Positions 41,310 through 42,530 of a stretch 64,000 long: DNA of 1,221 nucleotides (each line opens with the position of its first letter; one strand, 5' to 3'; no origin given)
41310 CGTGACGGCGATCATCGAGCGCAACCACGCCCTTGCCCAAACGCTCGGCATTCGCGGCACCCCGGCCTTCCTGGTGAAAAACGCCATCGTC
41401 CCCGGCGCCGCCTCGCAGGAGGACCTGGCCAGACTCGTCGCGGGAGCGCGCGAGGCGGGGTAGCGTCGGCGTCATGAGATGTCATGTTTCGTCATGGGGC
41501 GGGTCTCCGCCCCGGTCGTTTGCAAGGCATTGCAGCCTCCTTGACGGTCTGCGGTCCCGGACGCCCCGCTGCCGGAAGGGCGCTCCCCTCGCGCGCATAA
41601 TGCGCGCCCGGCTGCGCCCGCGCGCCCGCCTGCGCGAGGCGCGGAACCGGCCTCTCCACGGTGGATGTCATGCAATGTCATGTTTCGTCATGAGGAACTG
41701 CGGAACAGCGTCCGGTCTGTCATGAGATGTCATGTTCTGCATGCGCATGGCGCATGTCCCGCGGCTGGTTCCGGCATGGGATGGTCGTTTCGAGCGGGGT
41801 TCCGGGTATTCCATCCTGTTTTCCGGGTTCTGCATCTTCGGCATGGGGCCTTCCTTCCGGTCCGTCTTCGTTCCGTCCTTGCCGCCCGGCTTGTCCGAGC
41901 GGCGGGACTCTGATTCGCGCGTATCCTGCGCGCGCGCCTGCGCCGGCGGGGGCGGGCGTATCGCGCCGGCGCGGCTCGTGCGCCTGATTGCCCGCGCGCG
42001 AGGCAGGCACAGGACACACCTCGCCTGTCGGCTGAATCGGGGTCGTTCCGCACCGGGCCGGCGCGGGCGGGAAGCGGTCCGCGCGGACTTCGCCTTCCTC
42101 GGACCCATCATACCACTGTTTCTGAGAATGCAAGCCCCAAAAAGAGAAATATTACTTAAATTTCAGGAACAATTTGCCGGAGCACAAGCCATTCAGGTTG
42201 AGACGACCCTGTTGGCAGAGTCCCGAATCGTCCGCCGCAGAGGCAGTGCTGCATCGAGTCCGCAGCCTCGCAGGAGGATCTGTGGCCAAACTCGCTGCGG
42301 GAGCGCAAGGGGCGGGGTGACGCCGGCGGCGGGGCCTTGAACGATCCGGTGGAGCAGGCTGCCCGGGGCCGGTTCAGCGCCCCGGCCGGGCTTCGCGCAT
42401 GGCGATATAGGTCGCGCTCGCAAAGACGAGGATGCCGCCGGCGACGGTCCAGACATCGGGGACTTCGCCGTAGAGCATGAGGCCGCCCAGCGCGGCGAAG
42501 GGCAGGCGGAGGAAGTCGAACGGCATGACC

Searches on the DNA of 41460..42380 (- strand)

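Call 8: search_rna_families(source=window, start=41460, end=42380, threshold=evalue, max_evalue=10, show_alignments=2)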
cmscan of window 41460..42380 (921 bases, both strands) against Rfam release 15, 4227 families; matches with E-value up to 10: 3.
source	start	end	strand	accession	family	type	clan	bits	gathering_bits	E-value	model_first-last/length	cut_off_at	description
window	41868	41939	-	RF02930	aspS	Cis-reg;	-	22.2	42.5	0.38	1-79/79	no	aspS RNA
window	41473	41542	-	RF03929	mir-6579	Gene; miRNA;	-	17.1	47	4.8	1-68/68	no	mir-6579 microRNA precursor family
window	41772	41838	+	RF02501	Atu_C7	Gene; sRNA;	-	10.9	45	7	1-157/157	no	Rhizobiales sRNA Atu_C7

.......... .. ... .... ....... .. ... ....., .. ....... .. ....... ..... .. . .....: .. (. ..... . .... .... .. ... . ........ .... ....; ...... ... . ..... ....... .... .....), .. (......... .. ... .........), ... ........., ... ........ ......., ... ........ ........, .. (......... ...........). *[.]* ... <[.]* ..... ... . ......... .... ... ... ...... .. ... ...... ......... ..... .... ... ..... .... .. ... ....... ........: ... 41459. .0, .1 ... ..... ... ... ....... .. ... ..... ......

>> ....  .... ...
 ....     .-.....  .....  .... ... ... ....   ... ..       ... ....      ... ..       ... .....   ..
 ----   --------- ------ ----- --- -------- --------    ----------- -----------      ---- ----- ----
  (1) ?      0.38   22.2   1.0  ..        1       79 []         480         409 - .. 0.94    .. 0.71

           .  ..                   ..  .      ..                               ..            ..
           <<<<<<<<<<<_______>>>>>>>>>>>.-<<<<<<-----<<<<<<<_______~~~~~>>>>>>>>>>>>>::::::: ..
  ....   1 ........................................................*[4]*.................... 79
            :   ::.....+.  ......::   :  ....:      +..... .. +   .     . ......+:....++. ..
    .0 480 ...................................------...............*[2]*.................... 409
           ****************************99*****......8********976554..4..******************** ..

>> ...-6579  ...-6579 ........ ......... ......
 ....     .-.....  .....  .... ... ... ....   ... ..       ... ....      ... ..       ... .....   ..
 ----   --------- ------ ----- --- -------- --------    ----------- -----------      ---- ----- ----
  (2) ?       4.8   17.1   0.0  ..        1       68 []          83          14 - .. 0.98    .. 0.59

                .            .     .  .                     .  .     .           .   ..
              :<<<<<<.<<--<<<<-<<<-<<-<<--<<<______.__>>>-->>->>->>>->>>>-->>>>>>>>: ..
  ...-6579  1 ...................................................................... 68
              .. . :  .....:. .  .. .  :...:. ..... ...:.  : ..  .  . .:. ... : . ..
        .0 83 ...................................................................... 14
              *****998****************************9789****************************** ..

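Call 61: search_dna_similar(query=window:41640-42180:-, collection=plasmids, mode=distant, max_rows=10)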
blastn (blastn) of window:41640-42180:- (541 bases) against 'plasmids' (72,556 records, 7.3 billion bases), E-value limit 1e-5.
No match.

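Call 62: search_dna_similar(query=window:41640-42180:-, collection=phages, mode=distant, max_rows=10)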
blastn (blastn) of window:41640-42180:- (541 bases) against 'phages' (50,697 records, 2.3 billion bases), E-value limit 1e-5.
No match.

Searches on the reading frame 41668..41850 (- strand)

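Call 21: search_protein_families(library=pfam, proteins=[window:41668-41850:-], max_evalue=1)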
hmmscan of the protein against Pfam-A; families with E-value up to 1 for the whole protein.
window:41668-41850:- (60 aa): 1 family
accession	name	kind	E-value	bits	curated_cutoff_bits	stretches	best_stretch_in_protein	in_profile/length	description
PF08608.17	Wyosine_form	-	0.034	14.8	22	1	21-51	10-38/63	Wyosine base formation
